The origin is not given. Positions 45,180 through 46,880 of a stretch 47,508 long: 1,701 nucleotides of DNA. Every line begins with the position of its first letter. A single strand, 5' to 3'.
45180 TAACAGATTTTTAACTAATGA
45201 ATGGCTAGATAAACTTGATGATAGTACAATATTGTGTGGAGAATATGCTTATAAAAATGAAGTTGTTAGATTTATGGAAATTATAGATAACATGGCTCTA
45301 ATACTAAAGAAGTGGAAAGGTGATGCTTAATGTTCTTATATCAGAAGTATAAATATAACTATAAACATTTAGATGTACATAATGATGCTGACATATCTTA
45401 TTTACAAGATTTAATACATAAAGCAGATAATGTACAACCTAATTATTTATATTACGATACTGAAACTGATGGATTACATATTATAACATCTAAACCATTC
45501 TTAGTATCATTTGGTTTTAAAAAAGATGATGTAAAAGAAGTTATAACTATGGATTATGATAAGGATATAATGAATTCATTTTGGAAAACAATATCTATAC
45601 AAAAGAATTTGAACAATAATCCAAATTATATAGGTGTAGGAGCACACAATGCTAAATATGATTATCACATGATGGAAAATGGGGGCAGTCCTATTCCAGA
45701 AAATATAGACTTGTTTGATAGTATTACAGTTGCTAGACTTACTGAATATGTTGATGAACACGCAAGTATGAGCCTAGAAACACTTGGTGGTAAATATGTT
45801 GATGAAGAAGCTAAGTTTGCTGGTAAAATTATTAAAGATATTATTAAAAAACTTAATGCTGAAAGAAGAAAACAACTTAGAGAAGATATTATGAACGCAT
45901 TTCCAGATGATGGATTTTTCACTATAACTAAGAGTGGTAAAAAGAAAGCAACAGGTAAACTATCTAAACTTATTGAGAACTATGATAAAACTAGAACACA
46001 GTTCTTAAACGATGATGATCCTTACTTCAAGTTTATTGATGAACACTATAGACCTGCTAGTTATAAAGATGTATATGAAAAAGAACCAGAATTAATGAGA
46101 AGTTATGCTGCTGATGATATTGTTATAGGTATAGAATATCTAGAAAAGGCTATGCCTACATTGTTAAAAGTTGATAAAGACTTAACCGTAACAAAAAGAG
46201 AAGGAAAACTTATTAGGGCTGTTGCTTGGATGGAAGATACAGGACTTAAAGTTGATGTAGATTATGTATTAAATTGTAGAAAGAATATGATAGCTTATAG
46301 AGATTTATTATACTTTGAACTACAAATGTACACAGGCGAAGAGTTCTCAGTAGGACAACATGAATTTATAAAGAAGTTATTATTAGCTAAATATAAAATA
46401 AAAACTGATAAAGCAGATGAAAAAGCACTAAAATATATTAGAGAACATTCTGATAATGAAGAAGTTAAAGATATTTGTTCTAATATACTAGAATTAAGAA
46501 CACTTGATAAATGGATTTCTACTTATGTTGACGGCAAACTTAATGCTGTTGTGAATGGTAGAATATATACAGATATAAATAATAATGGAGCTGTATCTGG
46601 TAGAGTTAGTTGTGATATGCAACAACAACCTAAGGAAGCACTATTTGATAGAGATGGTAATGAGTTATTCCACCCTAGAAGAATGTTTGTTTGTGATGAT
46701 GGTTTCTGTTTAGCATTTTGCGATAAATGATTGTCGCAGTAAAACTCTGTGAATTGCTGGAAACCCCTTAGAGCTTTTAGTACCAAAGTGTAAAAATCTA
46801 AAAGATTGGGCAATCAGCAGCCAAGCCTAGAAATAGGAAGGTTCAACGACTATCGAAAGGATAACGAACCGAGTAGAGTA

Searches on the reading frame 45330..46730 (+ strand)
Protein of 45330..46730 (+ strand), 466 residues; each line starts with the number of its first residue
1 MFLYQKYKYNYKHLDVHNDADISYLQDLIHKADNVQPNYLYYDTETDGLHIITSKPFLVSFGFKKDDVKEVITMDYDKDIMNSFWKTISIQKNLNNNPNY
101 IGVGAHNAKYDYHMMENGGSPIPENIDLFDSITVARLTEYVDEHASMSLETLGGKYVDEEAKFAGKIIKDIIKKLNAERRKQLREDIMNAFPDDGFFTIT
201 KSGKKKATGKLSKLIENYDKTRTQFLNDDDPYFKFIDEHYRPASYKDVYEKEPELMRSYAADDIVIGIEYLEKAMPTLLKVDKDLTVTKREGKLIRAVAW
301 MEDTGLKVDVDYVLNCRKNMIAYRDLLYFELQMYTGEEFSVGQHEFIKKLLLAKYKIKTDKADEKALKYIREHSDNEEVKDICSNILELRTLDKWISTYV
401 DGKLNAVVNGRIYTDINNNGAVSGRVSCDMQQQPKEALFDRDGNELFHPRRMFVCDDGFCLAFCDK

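Call 42: search_protein_families(library=pfam, max_evalue=0.001, proteins=[window:45330-46730:+])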
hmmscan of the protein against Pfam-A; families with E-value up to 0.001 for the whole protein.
window:45330-46730:+ (466 aa): 2 families
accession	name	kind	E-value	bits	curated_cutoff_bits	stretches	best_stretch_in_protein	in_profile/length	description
PF00476.26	DNA_pol_A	-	5.7e-10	39.1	34.3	1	331-460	22-153/381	DNA polymerase family A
PF01612.26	DNA_pol_A_exo1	-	5e-09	36.6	23.6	1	24-160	9-131/173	3'-5' exonuclease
